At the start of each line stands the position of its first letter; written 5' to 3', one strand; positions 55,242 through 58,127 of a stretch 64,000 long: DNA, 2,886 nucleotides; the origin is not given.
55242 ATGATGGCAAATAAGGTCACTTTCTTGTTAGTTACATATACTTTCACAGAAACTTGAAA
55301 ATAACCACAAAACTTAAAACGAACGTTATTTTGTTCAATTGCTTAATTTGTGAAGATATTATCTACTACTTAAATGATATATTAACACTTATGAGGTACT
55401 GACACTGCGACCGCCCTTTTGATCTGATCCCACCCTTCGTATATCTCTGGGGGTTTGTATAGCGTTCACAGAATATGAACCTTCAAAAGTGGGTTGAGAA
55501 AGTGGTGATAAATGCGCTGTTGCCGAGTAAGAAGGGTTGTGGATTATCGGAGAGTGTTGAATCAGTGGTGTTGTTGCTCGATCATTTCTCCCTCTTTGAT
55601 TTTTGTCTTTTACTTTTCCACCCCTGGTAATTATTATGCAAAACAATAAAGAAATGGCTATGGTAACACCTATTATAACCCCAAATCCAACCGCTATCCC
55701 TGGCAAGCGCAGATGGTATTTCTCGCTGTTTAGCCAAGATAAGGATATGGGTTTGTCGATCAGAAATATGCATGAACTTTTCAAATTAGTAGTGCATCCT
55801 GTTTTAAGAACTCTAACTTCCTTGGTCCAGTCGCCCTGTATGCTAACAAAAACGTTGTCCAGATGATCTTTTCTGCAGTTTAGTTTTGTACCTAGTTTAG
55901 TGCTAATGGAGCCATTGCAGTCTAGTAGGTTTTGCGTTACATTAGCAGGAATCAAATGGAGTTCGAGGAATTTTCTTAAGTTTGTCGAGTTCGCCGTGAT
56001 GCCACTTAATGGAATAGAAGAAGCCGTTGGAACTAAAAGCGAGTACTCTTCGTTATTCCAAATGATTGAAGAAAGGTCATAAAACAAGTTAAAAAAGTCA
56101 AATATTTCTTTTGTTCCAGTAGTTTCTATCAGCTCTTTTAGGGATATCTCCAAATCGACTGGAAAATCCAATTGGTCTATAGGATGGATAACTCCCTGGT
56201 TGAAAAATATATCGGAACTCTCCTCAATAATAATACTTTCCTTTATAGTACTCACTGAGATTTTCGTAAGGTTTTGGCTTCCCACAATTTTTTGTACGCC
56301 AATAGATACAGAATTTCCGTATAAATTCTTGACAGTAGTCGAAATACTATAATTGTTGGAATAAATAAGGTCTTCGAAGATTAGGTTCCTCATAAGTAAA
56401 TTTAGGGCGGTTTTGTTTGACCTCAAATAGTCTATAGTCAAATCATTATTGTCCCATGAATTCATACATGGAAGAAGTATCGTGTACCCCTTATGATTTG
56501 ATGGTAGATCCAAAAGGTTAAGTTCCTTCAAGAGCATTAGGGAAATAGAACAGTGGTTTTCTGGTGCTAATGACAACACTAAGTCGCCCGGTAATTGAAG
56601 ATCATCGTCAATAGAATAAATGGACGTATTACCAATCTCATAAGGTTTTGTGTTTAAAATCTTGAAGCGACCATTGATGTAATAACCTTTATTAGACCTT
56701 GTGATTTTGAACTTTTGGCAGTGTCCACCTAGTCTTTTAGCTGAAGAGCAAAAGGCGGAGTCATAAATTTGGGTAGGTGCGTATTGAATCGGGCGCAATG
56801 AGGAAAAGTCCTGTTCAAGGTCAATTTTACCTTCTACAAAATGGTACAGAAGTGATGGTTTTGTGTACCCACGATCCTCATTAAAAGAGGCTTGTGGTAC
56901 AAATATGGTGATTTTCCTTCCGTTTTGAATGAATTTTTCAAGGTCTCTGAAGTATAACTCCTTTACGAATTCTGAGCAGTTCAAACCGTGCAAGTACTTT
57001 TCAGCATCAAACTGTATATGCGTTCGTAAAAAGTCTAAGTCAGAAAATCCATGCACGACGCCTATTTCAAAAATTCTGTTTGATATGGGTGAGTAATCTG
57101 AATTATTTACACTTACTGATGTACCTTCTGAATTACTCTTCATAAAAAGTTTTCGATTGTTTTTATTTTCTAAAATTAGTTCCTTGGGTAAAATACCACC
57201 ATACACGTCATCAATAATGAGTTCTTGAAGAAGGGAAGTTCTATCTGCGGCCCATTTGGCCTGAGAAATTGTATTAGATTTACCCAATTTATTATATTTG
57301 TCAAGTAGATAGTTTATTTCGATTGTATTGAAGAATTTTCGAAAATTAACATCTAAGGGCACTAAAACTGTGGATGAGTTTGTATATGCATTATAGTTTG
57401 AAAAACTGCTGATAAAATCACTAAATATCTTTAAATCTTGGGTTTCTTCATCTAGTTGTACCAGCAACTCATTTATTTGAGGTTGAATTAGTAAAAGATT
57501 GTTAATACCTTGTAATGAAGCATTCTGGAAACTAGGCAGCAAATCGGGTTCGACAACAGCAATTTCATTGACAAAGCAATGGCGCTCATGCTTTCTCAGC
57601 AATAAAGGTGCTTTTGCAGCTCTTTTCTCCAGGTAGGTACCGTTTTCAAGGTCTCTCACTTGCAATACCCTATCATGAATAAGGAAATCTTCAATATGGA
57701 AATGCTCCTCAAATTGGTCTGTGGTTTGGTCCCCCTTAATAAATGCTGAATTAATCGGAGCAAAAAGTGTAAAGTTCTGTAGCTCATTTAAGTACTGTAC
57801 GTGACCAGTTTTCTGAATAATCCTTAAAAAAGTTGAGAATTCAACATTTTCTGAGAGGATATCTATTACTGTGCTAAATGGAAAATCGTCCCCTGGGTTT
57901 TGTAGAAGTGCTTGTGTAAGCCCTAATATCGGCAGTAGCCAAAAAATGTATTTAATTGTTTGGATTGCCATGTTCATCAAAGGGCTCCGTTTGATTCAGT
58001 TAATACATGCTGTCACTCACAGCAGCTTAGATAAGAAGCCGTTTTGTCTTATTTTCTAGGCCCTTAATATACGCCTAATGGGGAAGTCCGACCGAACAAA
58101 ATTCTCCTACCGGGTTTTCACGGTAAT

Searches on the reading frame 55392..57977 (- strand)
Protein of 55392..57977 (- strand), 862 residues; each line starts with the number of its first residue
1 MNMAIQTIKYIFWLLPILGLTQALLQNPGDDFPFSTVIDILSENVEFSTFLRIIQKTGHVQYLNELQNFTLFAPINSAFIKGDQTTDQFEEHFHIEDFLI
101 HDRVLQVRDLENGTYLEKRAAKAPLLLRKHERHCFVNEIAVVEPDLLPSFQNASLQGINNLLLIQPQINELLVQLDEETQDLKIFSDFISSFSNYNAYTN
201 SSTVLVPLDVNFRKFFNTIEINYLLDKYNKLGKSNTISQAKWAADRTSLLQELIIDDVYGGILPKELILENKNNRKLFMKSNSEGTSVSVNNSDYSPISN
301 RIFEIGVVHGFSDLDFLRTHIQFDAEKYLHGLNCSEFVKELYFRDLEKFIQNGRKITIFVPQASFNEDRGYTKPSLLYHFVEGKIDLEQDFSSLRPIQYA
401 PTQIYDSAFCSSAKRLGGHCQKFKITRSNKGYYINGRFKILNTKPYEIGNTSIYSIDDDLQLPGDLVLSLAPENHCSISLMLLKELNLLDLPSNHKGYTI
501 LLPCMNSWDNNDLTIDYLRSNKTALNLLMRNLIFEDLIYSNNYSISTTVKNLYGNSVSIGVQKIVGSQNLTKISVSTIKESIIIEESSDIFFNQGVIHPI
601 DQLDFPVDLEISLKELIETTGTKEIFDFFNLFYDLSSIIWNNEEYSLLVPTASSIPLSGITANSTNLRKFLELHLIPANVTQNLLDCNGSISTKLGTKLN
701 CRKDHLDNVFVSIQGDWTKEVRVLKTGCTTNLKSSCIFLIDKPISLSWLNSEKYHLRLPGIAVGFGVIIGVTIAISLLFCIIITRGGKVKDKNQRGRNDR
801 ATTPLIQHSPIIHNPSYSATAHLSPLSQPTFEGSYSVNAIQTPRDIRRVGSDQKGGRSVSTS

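Call 15: search_protein_families(library=pfam, proteins=[window:55392-57977:-])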
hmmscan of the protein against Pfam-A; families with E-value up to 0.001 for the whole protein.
window:55392-57977:- (862 aa): 1 family
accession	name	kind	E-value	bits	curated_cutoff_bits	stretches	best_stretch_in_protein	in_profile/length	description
PF02469.27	Fasciclin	-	9.4e-26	90.9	22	2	46-163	2-122/123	Fasciclin domain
